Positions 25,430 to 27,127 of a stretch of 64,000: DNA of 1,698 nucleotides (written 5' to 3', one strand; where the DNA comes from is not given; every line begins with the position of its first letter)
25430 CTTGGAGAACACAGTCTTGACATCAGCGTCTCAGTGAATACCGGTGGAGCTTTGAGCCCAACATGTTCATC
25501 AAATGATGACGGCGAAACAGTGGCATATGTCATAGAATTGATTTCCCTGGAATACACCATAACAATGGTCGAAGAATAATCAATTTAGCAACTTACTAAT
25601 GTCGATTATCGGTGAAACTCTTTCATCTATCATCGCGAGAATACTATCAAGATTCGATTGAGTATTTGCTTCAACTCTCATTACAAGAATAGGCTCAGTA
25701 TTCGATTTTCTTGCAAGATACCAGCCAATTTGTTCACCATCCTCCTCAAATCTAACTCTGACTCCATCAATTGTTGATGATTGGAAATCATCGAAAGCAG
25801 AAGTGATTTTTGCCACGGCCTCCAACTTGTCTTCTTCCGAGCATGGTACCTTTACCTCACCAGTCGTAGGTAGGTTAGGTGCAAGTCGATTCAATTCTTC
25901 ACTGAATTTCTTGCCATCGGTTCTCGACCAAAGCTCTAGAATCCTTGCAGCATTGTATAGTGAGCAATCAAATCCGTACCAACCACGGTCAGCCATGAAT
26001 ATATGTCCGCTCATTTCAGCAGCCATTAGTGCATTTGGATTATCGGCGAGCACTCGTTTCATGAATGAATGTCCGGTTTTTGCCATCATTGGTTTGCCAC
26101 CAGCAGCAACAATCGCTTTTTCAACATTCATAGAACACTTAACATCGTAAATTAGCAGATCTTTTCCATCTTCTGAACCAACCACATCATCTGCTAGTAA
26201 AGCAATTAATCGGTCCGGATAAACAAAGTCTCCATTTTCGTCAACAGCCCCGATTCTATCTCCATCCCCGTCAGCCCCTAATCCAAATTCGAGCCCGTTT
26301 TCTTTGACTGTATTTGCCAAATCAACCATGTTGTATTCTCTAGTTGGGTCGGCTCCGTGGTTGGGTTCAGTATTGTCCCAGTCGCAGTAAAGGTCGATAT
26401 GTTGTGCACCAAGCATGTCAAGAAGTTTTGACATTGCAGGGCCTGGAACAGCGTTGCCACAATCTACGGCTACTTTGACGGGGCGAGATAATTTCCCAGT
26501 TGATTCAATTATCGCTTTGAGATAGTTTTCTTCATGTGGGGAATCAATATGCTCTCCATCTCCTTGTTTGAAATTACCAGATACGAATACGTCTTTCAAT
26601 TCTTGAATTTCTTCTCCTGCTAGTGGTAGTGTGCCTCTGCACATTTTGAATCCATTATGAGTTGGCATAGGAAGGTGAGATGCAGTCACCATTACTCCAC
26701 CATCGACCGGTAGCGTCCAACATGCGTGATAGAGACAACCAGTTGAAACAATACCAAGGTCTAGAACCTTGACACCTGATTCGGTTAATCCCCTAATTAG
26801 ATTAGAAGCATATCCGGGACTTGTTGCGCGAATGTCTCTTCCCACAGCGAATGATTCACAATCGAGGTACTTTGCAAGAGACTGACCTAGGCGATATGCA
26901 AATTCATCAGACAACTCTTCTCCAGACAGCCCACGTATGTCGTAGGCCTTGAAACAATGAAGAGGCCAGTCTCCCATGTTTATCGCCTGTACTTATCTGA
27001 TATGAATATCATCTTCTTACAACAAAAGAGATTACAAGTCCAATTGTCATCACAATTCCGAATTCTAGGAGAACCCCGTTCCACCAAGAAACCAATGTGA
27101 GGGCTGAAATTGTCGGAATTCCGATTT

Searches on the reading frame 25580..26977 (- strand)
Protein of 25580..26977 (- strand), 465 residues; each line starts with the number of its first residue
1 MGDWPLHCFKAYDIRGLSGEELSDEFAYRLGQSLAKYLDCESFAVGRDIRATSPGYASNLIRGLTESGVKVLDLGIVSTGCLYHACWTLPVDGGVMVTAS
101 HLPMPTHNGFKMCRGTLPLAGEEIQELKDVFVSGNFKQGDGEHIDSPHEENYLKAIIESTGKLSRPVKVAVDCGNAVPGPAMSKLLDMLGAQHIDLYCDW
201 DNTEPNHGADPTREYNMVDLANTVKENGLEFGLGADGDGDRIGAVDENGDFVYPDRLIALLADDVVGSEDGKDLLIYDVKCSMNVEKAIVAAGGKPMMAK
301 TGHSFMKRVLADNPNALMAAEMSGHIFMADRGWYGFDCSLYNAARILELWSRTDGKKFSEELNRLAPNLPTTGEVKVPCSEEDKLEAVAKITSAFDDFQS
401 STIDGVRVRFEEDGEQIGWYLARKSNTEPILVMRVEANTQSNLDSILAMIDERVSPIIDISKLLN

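Call 91: search_protein_families(library=pfam, proteins=[window:25580-26977:-], max_evalue=0.00001)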
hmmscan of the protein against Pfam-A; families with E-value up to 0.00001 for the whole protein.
window:25580-26977:- (465 aa): 4 families
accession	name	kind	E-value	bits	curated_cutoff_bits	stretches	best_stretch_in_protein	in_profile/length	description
PF02878.22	PGM_PMM_I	-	3.3e-27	95.3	22.5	1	9-131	4-131/138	Phosphoglucomutase/phosphomannomutase, alpha/beta/alpha domain I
PF02879.22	PGM_PMM_II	-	1.5e-17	64.4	29.3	1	152-249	3-103/103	Phosphoglucomutase/phosphomannomutase, alpha/beta/alpha domain II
PF02880.22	PGM_PMM_III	-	4e-15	56.4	20.7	1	254-365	2-111/115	Phosphoglucomutase/phosphomannomutase, alpha/beta/alpha domain III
PF00408.26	PGM_PMM_IV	-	3.9e-10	40.1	23.1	1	374-452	1-67/68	Phosphoglucomutase/phosphomannomutase, C-terminal domain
